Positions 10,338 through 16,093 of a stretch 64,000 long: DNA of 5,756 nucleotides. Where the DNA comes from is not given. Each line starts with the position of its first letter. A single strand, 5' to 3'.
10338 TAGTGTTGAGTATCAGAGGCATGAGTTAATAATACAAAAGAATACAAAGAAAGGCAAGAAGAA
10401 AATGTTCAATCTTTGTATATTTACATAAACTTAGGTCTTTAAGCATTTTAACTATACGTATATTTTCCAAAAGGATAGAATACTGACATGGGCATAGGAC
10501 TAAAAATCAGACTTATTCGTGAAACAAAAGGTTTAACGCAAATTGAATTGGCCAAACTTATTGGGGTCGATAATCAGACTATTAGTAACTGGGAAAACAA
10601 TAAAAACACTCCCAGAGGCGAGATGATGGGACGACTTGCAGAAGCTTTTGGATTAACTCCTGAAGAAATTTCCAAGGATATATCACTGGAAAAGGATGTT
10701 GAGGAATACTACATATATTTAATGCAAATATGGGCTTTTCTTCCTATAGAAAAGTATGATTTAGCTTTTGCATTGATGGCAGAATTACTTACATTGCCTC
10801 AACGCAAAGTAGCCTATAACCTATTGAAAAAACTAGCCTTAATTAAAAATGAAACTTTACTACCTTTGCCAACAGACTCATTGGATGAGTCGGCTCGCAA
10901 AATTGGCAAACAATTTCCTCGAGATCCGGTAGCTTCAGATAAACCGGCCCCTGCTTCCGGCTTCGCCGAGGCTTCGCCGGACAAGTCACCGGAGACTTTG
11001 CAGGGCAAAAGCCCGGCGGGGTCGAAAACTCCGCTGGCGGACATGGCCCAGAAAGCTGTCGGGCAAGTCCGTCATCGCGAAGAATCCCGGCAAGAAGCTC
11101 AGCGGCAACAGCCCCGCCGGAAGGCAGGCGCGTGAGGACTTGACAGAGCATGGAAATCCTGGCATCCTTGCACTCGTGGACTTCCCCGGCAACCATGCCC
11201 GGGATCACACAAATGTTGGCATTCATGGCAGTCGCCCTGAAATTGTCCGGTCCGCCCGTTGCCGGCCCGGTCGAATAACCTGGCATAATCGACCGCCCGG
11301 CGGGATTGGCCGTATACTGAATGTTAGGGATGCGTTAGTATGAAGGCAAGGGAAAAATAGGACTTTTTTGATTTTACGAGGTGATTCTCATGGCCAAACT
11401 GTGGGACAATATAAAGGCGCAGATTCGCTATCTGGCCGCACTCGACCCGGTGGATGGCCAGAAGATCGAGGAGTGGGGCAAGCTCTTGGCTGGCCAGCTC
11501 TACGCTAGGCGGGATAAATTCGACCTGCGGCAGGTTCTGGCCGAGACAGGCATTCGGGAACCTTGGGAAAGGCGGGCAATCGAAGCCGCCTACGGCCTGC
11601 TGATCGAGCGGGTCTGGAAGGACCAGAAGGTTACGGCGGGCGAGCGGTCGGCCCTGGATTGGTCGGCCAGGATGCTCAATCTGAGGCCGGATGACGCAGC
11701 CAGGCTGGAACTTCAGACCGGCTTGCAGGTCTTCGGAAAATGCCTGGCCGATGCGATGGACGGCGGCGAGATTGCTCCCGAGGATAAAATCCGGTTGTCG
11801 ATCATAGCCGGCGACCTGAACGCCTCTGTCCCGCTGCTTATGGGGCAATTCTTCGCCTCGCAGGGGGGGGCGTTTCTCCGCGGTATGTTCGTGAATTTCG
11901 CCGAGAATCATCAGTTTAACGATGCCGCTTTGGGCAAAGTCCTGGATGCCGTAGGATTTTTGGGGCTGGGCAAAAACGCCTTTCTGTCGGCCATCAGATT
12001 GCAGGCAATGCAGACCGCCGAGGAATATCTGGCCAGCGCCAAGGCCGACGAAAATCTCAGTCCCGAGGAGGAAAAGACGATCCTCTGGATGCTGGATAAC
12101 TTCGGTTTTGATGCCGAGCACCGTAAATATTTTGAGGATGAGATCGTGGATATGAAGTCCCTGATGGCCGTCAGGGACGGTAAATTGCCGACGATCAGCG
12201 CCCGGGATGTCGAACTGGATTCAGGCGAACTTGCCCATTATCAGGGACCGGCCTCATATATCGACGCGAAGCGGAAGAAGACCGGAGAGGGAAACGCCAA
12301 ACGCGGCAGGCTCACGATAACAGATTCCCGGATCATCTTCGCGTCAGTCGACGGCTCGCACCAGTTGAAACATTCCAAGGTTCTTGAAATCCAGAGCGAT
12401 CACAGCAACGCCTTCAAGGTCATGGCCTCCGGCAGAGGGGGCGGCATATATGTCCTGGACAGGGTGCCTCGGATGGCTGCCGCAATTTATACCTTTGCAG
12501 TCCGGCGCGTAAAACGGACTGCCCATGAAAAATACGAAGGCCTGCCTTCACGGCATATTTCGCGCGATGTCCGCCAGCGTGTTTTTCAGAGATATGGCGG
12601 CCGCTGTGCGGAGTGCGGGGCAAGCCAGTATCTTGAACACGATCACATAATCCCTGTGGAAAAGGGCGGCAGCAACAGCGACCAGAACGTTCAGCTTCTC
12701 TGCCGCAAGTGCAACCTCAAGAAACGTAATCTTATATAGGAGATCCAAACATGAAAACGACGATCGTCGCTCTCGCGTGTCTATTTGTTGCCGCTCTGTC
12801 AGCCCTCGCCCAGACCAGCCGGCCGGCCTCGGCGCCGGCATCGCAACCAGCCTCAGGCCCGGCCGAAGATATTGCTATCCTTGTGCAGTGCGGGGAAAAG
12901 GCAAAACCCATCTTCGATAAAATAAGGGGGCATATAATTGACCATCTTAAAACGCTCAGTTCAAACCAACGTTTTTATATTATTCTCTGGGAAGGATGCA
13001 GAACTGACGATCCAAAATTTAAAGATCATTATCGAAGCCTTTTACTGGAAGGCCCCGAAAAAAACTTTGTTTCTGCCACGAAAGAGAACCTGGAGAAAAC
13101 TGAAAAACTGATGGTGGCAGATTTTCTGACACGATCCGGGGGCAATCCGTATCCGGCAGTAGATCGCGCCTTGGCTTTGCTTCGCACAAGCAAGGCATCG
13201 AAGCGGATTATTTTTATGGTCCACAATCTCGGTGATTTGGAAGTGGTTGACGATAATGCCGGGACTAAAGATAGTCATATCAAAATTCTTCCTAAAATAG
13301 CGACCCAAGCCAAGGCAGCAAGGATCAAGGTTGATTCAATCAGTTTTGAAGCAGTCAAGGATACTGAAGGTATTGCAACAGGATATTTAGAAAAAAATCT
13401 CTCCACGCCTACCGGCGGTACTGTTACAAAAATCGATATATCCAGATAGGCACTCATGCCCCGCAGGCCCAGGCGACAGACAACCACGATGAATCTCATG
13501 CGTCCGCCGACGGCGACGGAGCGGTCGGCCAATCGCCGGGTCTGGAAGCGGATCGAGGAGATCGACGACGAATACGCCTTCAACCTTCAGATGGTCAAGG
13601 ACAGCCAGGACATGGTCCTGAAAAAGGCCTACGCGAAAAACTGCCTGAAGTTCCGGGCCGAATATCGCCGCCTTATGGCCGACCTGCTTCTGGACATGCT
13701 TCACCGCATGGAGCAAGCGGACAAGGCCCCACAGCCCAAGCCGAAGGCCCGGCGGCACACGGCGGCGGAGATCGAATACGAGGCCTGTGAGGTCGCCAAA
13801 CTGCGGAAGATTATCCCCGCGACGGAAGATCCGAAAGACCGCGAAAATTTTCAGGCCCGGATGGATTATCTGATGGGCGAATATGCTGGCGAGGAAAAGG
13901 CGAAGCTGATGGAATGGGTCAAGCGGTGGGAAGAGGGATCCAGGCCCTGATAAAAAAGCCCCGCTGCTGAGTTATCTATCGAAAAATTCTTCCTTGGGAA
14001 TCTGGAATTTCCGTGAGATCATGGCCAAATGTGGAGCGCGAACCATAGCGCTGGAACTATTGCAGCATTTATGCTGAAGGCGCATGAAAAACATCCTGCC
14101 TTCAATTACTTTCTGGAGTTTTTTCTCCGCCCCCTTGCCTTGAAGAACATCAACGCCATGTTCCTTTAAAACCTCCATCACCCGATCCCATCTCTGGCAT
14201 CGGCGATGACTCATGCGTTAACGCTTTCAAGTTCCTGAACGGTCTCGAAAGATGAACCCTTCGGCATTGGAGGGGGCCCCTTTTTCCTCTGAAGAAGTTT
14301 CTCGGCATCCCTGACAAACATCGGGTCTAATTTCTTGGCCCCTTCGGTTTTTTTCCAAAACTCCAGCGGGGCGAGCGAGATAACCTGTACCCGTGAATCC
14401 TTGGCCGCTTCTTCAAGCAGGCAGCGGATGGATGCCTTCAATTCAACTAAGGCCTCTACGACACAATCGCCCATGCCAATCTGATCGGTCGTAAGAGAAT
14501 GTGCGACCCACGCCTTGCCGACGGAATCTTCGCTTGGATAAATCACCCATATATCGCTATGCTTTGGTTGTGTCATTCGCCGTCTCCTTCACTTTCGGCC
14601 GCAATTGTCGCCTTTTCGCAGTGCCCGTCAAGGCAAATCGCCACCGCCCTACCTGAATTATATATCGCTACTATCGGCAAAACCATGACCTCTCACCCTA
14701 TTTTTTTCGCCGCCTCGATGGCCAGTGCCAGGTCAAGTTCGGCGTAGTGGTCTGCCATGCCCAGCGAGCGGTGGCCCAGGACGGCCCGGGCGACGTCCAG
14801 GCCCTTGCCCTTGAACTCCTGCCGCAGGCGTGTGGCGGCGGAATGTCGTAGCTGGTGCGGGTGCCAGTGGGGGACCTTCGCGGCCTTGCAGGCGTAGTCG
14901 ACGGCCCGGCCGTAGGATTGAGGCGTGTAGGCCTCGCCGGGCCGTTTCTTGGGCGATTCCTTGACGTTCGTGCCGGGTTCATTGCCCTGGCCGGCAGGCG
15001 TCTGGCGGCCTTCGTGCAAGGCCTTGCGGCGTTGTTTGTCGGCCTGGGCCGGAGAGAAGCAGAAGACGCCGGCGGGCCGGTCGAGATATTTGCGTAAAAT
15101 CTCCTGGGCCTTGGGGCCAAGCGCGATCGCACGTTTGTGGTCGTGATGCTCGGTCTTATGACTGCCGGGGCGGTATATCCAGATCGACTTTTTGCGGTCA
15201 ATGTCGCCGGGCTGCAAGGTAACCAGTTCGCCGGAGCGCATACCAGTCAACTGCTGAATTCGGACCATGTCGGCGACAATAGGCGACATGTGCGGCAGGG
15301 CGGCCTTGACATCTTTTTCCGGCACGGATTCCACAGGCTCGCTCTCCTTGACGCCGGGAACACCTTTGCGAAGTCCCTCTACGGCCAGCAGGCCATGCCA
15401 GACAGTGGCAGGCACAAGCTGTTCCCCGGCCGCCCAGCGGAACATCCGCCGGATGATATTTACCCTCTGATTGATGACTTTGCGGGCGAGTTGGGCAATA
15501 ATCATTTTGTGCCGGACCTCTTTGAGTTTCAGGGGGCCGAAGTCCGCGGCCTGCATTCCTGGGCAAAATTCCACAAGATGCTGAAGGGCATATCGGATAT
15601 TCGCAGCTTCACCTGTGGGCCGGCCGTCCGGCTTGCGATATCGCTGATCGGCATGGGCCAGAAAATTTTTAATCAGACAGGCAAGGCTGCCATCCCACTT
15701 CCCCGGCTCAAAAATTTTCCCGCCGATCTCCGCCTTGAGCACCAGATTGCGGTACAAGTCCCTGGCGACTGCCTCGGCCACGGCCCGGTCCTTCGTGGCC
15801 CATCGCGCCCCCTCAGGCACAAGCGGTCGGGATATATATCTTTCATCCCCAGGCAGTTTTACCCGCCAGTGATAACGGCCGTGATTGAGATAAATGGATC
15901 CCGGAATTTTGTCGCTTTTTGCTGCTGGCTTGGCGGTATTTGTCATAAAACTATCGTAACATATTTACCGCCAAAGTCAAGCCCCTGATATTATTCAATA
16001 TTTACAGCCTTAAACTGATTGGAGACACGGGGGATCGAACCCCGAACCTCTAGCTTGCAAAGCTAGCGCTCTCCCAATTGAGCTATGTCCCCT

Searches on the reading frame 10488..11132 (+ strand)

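Call 69: search_protein_families(library=padloc, proteins=[window:10488-11132:+], max_evalue=0.001)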
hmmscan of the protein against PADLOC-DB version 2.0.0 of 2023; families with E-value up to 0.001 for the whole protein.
window:10488-11132:+ (215 aa): 15 families
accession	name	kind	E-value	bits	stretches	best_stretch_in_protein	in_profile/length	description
PDLC02926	HTH_VI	-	7.3e-11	40.2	1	3-56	2-55/92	-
PDLC03951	RmrA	-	1.5e-10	38.7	1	7-75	13-81/400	-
PDLC03954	RmrA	-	2.8e-10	37.7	1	5-143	13-152/380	-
PDLC03949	RmrA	-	1.1e-08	32.4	1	6-58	6-58/363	-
PDLC03948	RmrA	-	8.2e-08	29.5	1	9-58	15-64/397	-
PDLC03947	RmrA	-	9.6e-08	29.2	1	6-64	15-73/383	-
PDLC03944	RmrA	-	1.9e-07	28.5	1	6-54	10-58/384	-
PDLC03945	RmrA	-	2.6e-06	24.9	1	2-56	2-56/394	-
PDLC03952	RmrA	-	6.8e-06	23.2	1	7-54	27-74/395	-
PDLC04142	capH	-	1.3e-05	24.2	1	2-74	6-73/103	capH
PDLC03956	RmrA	-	6.8e-05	20.1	1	10-59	16-66/399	-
PDLC03946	RmrA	-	8.7e-05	19.4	1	7-56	7-56/357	-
PDLC03665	Control_protein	-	0.00021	19.5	1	4-63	10-70/77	control protein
PDLC03955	RmrA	-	0.00036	17.9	1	7-59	25-77/371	-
PDLC03953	RmrA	-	0.0005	17.4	1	6-56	9-59/373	-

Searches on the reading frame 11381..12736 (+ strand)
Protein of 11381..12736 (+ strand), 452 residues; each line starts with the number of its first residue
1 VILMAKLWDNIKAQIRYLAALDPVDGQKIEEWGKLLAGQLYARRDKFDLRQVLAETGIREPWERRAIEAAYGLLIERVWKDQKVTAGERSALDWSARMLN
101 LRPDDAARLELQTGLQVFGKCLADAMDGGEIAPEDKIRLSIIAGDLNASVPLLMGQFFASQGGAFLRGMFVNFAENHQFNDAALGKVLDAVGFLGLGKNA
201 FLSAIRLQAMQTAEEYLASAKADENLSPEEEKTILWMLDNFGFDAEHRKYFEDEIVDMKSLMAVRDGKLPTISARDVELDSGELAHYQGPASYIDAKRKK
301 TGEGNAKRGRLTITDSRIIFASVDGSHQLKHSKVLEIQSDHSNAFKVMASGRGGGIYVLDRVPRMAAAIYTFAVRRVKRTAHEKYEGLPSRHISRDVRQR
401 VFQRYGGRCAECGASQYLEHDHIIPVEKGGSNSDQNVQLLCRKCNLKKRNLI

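Call 12: search_protein_families(library=pfam, proteins=[window:11381-12736:+], max_evalue=0.001)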
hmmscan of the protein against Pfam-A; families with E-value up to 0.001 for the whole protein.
window:11381-12736:+ (452 aa): 2 families
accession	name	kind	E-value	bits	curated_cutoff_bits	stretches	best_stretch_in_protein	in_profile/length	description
PF01844.29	HNH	-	2.3e-11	44.1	21.4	1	409-450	1-46/47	HNH endonuclease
PF14279.12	HNH_5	-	7.1e-09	35.9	27.5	1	409-450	1-45/56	HNH endonuclease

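Call 69: search_protein_families(library=padloc, proteins=[window:11381-12736:+], max_evalue=0.001)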
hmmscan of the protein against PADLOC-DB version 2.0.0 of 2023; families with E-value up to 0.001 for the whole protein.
window:11381-12736:+ (452 aa): 2 families
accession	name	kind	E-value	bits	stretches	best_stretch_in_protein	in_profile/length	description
PDLC03478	REase_II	-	2.3e-06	25.5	1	416-450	126-160/219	Type II restriction enzyme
PDLC05027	PDC-S48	-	7.5e-05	20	1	43-109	246-312/411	-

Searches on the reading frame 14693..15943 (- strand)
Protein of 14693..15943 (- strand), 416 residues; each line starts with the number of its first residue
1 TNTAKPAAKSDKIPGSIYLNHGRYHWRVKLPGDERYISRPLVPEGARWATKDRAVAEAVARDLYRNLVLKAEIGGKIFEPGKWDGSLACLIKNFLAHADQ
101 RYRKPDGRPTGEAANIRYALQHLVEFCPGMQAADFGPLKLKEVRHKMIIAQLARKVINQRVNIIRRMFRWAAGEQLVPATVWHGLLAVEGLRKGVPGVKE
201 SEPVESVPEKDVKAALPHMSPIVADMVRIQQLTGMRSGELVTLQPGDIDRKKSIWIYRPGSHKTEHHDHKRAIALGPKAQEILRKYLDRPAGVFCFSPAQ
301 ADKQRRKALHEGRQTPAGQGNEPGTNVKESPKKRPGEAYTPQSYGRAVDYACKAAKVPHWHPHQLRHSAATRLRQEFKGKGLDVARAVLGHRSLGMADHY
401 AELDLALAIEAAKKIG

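Call 12: search_protein_families(library=pfam, proteins=[window:14693-15943:-], max_evalue=0.001)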
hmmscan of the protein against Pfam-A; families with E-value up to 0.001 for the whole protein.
window:14693-15943:- (416 aa): 1 family
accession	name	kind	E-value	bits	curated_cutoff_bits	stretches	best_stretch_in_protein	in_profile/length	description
PF00589.27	Phage_integrase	-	3.8e-16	59.8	27.1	1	226-404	27-169/172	Phage integrase family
